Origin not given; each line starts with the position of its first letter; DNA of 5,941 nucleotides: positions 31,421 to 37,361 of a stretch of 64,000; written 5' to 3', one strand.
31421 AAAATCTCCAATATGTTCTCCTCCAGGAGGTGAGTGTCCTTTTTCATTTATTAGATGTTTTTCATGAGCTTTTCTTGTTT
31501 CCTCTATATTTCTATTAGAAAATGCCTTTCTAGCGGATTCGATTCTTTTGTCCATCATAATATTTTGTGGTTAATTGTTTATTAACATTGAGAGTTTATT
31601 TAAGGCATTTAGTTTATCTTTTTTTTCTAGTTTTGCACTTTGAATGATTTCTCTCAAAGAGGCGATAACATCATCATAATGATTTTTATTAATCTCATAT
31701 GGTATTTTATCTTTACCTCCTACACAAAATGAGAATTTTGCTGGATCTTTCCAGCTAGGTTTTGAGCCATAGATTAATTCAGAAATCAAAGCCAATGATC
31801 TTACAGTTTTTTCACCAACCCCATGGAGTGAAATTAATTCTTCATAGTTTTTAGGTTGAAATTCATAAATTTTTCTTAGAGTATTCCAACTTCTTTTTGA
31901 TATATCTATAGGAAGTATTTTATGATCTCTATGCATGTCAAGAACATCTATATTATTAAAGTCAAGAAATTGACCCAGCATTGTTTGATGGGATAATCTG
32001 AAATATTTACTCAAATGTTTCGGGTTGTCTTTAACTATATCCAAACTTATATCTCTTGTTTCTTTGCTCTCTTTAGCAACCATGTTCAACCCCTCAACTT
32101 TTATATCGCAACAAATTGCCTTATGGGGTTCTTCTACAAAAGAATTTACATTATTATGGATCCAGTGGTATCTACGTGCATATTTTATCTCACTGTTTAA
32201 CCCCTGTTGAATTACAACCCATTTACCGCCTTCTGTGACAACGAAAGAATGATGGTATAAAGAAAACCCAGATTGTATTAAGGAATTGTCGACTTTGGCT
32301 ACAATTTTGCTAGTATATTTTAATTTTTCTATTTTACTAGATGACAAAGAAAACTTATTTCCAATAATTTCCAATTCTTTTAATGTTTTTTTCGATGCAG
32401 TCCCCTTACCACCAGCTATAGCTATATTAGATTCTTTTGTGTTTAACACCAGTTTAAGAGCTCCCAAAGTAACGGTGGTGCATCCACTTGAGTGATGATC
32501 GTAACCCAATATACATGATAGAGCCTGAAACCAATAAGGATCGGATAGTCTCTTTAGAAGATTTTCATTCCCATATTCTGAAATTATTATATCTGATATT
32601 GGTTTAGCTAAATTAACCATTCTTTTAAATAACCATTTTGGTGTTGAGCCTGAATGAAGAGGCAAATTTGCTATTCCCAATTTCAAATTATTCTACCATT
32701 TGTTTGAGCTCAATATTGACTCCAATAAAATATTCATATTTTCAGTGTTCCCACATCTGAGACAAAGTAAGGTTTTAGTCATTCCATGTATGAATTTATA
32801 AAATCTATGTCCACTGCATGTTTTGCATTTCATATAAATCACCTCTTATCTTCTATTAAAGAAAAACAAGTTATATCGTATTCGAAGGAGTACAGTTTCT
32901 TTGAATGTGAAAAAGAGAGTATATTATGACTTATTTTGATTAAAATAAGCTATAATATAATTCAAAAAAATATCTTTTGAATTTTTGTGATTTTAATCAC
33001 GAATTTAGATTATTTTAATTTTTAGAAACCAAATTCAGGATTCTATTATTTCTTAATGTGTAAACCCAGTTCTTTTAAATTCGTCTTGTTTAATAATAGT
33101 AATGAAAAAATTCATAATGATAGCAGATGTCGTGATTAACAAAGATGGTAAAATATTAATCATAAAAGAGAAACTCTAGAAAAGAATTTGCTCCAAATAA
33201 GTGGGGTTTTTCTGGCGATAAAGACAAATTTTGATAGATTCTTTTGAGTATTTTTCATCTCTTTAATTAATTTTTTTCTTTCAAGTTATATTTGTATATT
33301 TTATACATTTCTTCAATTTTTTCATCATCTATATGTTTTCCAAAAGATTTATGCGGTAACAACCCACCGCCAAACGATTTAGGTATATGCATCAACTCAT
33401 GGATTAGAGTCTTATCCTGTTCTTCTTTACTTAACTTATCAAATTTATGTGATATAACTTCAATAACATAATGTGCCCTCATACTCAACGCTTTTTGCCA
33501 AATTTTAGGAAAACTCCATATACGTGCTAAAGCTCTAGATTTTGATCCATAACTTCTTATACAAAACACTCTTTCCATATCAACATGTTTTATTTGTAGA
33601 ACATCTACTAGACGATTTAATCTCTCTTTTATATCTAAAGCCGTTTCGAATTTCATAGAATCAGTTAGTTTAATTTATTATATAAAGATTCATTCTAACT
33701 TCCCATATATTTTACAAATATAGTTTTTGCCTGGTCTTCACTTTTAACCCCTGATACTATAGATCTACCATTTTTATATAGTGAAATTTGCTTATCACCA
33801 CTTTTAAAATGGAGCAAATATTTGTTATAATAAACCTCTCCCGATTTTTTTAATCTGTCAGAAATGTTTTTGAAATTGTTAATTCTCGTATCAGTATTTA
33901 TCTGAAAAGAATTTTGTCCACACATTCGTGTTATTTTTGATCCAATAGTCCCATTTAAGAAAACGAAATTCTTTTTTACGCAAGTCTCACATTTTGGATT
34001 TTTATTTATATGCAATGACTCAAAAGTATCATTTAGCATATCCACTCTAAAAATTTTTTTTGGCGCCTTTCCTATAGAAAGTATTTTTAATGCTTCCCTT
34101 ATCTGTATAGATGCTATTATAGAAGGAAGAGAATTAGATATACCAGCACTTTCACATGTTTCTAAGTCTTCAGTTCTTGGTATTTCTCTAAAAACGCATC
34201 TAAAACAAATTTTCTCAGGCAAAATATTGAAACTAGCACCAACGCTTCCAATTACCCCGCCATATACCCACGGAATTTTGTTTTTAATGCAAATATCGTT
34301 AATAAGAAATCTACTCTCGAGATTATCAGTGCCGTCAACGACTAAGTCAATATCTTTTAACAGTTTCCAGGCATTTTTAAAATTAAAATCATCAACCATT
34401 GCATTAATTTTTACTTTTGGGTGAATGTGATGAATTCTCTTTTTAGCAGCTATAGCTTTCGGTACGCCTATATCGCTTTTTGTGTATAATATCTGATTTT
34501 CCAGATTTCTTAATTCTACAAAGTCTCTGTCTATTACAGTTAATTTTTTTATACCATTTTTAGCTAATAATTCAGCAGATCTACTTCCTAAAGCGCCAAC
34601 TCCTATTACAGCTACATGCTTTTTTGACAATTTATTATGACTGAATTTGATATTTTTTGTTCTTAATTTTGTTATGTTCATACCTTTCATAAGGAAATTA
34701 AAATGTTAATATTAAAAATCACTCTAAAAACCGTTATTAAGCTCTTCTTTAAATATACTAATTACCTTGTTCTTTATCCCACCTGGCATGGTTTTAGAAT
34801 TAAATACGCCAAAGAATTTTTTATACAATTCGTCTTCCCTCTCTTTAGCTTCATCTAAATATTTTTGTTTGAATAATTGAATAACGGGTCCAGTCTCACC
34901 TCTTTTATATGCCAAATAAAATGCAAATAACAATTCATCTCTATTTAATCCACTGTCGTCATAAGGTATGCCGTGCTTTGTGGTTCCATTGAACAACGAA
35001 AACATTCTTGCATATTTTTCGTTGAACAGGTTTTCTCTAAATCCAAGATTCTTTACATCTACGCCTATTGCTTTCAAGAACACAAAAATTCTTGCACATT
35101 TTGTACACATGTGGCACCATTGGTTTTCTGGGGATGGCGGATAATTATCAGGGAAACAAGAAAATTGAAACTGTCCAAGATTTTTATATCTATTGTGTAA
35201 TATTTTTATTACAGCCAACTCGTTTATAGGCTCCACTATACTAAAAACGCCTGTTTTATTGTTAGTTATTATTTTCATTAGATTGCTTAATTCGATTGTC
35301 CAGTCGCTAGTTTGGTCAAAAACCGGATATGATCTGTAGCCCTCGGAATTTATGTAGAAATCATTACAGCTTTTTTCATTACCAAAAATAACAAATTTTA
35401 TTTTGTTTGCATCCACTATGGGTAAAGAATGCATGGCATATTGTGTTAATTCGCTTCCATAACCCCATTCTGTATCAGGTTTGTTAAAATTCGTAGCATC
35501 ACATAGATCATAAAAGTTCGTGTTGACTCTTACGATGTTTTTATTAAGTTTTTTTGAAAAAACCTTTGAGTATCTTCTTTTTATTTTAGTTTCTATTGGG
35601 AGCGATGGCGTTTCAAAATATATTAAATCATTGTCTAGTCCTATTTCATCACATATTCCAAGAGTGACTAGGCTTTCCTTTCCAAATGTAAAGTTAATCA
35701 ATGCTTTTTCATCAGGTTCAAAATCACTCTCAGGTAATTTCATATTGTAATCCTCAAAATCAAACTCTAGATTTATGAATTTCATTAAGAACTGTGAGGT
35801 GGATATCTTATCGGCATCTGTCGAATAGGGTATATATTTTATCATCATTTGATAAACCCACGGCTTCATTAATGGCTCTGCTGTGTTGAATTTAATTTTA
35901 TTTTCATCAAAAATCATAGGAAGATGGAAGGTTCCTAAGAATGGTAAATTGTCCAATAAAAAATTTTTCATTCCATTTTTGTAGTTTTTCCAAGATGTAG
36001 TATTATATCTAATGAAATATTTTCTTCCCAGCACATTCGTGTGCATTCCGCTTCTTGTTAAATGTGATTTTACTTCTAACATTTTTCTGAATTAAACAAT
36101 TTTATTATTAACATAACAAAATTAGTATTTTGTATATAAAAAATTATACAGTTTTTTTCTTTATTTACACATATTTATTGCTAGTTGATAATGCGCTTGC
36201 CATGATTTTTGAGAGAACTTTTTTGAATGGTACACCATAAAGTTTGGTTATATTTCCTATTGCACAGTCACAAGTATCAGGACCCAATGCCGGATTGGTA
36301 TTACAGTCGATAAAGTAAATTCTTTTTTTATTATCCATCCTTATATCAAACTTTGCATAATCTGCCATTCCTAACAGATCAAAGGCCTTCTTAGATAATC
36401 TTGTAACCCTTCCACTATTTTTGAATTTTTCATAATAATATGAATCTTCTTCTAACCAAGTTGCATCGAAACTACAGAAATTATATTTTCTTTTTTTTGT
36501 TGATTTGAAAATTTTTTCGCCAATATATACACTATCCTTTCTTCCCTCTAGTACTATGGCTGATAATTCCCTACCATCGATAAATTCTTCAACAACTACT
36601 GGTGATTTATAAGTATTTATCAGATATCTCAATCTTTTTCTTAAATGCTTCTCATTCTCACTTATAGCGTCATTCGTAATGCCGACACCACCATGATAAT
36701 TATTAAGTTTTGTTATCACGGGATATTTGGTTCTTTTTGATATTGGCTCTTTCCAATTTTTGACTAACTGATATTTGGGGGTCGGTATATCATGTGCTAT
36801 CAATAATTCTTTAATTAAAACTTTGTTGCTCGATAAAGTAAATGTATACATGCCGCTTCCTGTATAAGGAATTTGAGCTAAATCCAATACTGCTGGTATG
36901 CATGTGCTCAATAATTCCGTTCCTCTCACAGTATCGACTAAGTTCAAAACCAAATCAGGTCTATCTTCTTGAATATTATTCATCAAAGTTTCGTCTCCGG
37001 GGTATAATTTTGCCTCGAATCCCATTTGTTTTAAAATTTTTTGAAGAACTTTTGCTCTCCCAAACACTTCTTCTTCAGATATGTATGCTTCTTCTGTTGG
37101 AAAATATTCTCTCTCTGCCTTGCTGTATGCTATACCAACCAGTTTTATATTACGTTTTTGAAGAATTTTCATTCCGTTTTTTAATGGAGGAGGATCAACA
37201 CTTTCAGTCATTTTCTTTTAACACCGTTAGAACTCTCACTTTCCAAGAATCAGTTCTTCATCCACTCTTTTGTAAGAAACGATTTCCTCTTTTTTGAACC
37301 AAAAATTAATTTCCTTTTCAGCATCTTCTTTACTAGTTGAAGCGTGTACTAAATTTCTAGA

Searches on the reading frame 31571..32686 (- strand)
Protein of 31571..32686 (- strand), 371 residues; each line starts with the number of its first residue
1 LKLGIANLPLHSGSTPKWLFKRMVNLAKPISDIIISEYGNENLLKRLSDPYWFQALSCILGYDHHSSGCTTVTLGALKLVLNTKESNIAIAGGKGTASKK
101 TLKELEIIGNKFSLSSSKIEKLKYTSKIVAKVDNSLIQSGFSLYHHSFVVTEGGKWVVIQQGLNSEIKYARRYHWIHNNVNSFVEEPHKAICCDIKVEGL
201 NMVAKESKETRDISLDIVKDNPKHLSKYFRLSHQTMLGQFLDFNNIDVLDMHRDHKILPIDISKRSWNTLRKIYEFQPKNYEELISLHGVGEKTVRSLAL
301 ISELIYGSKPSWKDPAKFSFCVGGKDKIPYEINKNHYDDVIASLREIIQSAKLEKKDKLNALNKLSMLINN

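Call 77: search_protein_families(library=pfam, proteins=[window:31571-32686:-], max_evalue=0.001)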
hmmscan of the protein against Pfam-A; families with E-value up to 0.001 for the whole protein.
window:31571-32686:- (371 aa): 2 families
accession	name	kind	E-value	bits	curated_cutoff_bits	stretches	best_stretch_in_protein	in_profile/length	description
PF05559.16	DUF763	-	4.5e-127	424.1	35.5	1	4-332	1-319/319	Protein of unknown function (DUF763)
PF00633.29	HHH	-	0.00098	19.3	24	0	278-298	7-27/30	Helix-hairpin-helix motif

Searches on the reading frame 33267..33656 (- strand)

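Call 77: search_protein_families(library=pfam, proteins=[window:33267-33656:-], max_evalue=0.001)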
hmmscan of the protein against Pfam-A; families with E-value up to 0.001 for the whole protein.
window:33267-33656:- (129 aa): 1 family
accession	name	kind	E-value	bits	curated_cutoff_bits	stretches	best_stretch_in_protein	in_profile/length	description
PF18894.6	PhageMetallopep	-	7e-23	81.6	23.7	1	2-103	2-111/134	Putative phage metallopeptidase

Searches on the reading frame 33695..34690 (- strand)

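Call 7: search_protein_families(library=pfam, proteins=[window:33695-34690:-], max_evalue=0.01)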
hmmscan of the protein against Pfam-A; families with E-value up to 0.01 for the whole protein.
window:33695-34690:- (331 aa): 8 families
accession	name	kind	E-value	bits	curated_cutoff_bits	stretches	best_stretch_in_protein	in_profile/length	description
PF00899.27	ThiF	-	1e-61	208.6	28.1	1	19-235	16-237/238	ThiF family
PF01488.26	Shikimate_DH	-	2.8e-05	24.6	24.3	1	18-67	7-56/138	Shikimate / quinate 5-dehydrogenase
PF02737.24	3HCDH_N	-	0.00019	21.9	22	1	25-104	1-69/180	3-hydroxyacyl-CoA dehydrogenase, NAD binding domain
PF13241.12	NAD_binding_7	-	0.0003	21.8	22.1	1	20-139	4-87/104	Putative NAD(P)-binding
PF03435.24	Sacchrp_dh_NADP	-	0.00042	21.1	25.1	1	26-140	1-94/129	Saccharopine dehydrogenase NADP binding domain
PF02254.24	TrkA_N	-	0.00095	19.9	23.8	0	26-66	1-40/116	TrkA-N domain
PF02826.25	2-Hacid_dh_C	-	0.0027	17.5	25.1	1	13-55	26-67/178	D-isomer specific 2-hydroxyacid dehydrogenase, NAD binding domain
PF02558.23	ApbA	-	0.0075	16.3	22.2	0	26-68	1-41/150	Ketopantoate reductase PanE/ApbA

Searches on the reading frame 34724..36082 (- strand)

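Call 7: search_protein_families(library=pfam, proteins=[window:34724-36082:-], max_evalue=0.01)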
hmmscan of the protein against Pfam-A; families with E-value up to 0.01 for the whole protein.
window:34724-36082:- (452 aa): 0 families

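Call 61: search_protein_families(library=phrogs, proteins=[window:34724-36082:-], max_evalue=0.01)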
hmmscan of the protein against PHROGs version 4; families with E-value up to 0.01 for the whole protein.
window:34724-36082:- (452 aa): 0 families

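Call 62: search_protein_families(library=ncbifam, proteins=[window:34724-36082:-], max_evalue=0.01)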
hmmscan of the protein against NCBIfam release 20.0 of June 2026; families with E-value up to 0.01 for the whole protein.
window:34724-36082:- (452 aa): 1 family
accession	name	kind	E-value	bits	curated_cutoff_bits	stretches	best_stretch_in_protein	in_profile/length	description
NF041275.1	MurL_Xanthmoales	equivalog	6.7e-07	28.1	700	1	124-337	137-339/447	UDP-N-acetyl-alpha-D-muramoyl-L-alanyl-L-glutamate epimerase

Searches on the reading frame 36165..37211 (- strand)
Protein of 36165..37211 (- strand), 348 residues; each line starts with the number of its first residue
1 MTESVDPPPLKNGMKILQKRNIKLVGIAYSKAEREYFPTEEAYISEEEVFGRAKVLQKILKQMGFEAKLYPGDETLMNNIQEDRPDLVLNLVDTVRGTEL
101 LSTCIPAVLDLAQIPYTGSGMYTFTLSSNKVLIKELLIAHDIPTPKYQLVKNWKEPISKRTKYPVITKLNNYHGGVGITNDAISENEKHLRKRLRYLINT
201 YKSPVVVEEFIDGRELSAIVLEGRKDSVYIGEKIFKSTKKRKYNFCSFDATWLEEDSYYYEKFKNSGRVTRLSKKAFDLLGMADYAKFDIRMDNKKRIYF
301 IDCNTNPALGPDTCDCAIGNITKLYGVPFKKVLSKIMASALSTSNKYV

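Call 7: search_protein_families(library=pfam, proteins=[window:36165-37211:-], max_evalue=0.01)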
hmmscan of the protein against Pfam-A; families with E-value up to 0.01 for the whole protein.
window:36165-37211:- (348 aa): 5 families
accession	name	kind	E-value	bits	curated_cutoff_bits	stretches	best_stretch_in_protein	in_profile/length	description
PF07478.18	Dala_Dala_lig_C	-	4.8e-14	52.8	24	1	151-336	25-202/204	D-ala D-ala ligase C-terminus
PF01071.24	GARS_A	-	3.3e-05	24.3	27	1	129-222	2-100/194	Phosphoribosylglycinamide synthetase, ATP-grasp (A) domain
PF02655.19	ATP-grasp_3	-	0.0001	22.9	23.2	1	128-251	2-102/160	ATP-grasp domain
PF02222.28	ATP-grasp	-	0.0014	18.8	27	1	137-248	3-114/179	ATP-grasp domain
PF08443.16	RimK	-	0.0032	17.5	21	0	128-219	2-90/188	RimK-like ATP-grasp domain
